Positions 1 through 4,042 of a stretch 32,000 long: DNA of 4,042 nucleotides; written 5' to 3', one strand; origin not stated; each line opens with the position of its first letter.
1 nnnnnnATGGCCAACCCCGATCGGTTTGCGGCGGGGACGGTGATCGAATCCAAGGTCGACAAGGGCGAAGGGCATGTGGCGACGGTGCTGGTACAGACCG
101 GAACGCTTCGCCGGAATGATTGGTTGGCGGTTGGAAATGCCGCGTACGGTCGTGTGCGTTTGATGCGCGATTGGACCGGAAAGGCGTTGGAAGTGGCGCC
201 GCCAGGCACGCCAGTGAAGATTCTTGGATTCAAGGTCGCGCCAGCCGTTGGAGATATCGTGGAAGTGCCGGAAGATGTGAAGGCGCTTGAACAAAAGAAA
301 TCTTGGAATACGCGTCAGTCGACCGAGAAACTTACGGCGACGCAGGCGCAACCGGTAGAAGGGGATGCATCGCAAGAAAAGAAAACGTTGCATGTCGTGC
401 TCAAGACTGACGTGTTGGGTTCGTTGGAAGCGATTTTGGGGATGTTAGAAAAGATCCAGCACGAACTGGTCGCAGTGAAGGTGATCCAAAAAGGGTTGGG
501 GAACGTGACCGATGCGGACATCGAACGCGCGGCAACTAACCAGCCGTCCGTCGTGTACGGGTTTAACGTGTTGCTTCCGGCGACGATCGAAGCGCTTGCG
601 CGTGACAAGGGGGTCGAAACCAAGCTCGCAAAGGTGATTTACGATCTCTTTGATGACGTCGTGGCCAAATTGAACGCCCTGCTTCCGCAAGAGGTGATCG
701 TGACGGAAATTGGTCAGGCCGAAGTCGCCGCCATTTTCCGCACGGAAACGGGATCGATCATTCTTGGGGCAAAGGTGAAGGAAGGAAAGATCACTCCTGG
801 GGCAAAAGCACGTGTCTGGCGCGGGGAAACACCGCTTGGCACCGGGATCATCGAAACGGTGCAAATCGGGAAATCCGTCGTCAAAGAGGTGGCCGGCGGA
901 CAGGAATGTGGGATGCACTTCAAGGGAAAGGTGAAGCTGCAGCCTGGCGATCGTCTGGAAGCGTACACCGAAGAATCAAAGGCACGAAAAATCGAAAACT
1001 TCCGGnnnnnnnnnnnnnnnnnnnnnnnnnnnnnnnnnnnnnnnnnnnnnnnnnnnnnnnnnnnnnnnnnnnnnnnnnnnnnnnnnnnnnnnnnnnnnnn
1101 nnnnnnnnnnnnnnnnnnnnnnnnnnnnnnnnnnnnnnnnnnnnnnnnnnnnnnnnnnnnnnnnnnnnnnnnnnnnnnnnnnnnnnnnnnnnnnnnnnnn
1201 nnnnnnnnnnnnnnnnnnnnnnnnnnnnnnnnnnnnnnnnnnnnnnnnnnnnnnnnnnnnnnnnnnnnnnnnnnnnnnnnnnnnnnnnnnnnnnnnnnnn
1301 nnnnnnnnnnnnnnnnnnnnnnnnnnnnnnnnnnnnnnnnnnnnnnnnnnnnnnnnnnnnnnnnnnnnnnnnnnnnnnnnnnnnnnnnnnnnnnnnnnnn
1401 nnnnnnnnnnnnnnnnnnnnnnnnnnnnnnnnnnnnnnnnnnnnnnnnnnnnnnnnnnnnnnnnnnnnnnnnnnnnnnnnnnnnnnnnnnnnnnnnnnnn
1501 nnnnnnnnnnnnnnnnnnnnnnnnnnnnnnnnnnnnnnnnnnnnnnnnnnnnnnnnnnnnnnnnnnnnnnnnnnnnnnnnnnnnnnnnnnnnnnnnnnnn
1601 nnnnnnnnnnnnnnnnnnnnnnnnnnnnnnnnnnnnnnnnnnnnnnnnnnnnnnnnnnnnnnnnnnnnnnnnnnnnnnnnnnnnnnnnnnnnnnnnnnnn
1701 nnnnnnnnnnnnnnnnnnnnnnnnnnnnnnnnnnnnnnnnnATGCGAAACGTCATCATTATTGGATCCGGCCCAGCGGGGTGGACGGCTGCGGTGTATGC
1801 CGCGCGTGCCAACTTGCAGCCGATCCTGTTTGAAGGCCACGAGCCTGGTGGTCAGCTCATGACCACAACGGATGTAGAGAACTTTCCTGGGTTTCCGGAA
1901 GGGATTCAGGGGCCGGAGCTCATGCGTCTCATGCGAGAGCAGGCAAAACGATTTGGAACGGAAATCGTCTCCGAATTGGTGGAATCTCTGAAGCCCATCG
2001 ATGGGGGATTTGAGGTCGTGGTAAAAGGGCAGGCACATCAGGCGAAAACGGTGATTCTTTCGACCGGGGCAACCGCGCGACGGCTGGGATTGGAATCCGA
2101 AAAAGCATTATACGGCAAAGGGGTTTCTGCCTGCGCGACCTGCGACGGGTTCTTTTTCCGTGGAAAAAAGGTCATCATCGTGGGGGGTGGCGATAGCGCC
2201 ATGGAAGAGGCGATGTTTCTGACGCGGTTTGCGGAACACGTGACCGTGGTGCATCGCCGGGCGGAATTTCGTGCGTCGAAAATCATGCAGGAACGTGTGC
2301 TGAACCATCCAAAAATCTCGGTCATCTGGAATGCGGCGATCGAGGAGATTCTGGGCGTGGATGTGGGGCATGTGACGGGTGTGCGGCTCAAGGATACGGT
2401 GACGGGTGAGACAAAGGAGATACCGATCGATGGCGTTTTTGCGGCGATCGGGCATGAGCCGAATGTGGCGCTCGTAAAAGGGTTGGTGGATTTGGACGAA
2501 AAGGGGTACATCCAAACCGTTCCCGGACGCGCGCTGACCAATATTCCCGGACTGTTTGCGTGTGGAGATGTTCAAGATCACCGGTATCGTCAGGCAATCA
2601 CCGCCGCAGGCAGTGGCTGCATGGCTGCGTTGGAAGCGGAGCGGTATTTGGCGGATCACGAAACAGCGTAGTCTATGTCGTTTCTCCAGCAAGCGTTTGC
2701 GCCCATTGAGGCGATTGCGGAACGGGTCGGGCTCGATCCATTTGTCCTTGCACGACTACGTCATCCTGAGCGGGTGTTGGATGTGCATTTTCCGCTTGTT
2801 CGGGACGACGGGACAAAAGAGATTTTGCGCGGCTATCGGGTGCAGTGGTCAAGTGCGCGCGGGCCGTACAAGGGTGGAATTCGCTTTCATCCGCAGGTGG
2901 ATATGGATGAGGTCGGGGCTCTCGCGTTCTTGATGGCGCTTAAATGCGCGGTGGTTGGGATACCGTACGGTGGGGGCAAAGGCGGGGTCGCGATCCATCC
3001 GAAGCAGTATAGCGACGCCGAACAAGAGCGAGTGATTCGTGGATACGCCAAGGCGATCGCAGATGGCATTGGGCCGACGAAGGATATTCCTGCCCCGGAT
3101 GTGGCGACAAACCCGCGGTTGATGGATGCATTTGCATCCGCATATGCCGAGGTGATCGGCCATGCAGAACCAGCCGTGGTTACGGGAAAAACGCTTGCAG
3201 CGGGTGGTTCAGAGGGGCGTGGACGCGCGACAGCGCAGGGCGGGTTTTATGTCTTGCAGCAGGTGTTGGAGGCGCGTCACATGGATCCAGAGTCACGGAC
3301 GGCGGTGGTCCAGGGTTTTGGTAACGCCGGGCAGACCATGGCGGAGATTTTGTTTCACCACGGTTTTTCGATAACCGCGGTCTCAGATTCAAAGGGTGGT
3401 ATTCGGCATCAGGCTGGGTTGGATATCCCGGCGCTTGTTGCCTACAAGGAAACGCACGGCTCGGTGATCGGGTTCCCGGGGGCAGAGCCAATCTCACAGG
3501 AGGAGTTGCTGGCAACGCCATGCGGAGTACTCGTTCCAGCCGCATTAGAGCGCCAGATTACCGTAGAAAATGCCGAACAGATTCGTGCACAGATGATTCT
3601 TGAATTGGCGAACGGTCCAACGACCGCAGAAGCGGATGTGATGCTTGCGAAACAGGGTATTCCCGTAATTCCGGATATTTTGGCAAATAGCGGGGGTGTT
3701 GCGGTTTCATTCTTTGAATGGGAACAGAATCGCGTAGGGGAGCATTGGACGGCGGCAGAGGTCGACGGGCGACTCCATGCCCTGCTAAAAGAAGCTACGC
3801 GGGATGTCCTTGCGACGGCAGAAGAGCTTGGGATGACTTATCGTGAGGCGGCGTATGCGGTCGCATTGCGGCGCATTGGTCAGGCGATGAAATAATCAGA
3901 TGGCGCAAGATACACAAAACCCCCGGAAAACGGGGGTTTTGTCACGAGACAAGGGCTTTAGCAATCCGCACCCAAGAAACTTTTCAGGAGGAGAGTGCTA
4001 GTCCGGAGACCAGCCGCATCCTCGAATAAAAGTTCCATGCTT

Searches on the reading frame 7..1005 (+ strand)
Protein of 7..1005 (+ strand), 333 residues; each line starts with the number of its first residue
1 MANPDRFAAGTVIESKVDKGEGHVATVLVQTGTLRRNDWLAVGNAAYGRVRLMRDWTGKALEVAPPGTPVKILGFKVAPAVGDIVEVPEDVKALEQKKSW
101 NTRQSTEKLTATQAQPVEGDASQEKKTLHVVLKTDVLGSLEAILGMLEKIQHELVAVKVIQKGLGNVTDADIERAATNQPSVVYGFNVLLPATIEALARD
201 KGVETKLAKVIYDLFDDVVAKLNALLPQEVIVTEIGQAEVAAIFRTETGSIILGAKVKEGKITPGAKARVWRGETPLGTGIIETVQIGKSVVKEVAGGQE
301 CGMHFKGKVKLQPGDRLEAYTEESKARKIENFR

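Call 14: search_protein_families(library=pfam, proteins=[window:7-1005:+], max_evalue=0.001)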
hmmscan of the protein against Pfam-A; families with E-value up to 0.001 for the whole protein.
window:7-1005:+ (333 aa): 3 families
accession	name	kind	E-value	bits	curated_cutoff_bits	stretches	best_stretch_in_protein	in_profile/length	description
PF11987.13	IF-2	-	3.7e-27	95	27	1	117-218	15-116/117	Translation-initiation factor 2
PF22042.2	EF-G_D2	-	1.4e-22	80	27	1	8-85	2-81/84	Elongation factor G domain 2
PF14578.12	GTP_EFTU_D4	-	0.00087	19.6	23.8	0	243-317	12-85/86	Elongation factor Tu domain 4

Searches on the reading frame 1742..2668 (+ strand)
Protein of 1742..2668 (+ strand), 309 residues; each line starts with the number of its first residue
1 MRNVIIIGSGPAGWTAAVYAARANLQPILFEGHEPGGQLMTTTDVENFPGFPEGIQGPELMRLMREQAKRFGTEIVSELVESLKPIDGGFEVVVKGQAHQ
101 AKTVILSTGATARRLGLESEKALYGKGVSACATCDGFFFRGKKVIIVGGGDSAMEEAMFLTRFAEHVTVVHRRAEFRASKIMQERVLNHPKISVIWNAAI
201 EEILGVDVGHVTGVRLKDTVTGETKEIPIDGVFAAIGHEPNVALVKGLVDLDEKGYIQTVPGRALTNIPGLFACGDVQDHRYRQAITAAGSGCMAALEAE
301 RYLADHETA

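Call 14: search_protein_families(library=pfam, proteins=[window:1742-2668:+], max_evalue=0.001)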
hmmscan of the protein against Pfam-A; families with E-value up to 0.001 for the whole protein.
window:1742-2668:+ (309 aa): 12 families
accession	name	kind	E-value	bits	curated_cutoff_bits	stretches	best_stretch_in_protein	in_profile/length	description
PF07992.20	Pyr_redox_2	-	1.2e-48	166.4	26.1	1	3-292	2-291/291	Pyridine nucleotide-disulphide oxidoreductase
PF13738.12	Pyr_redox_3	-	1.6e-24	87.1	30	1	54-275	77-305/305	Pyridine nucleotide-disulphide oxidoreductase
PF00070.33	Pyr_redox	-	1.4e-19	70.8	22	1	143-218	1-81/82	Pyridine nucleotide-disulphide oxidoreductase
PF01266.30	DAO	-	2.1e-09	37.8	27.9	0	4-37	2-37/353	FAD dependent oxidoreductase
PF00890.30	FAD_binding_2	-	1.7e-07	31.2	20.4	1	4-38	2-37/414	FAD binding domain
PF01134.28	GIDA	-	1.2e-06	28.2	22.1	0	3-33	1-29/391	Glucose inhibited division protein A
PF03486.20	HI0933_like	-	1.6e-06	28.2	50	0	3-36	2-35/244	HI0933-like protein Rossmann domain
PF13450.12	NAD_binding_8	-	3.5e-06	27.6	21.9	1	6-49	1-41/68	NAD(P)-binding Rossmann-like domain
PF12831.13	FAD_oxidored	-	1.5e-05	24.9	27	1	4-51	2-49/416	FAD dependent oxidoreductase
PF01946.23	Thi4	-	2.7e-05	23.9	26.2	0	3-33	19-50/235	Thi4 family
PF13241.12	NAD_binding_7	-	0.00012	23.1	22.1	1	139-177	5-44/104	Putative NAD(P)-binding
PF01494.25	FAD_binding_3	-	0.00049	19.9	22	0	3-23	3-23/349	FAD binding domain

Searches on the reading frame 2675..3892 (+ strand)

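Call 14: search_protein_families(library=pfam, proteins=[window:2675-3892:+], max_evalue=0.001)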
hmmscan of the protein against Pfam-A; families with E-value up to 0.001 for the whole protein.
window:2675-3892:+ (406 aa): 2 families
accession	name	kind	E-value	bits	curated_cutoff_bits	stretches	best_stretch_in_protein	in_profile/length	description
PF00208.27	ELFV_dehydrog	-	6.2e-68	229.5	23.4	1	177-406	1-238/241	Glutamate/Leucine/Phenylalanine/Valine dehydrogenase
PF02812.23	ELFV_dehydrog_N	-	3.3e-49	166.3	25.3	1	31-158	1-128/129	Glu/Leu/Phe/Val dehydrogenase, dimerisation domain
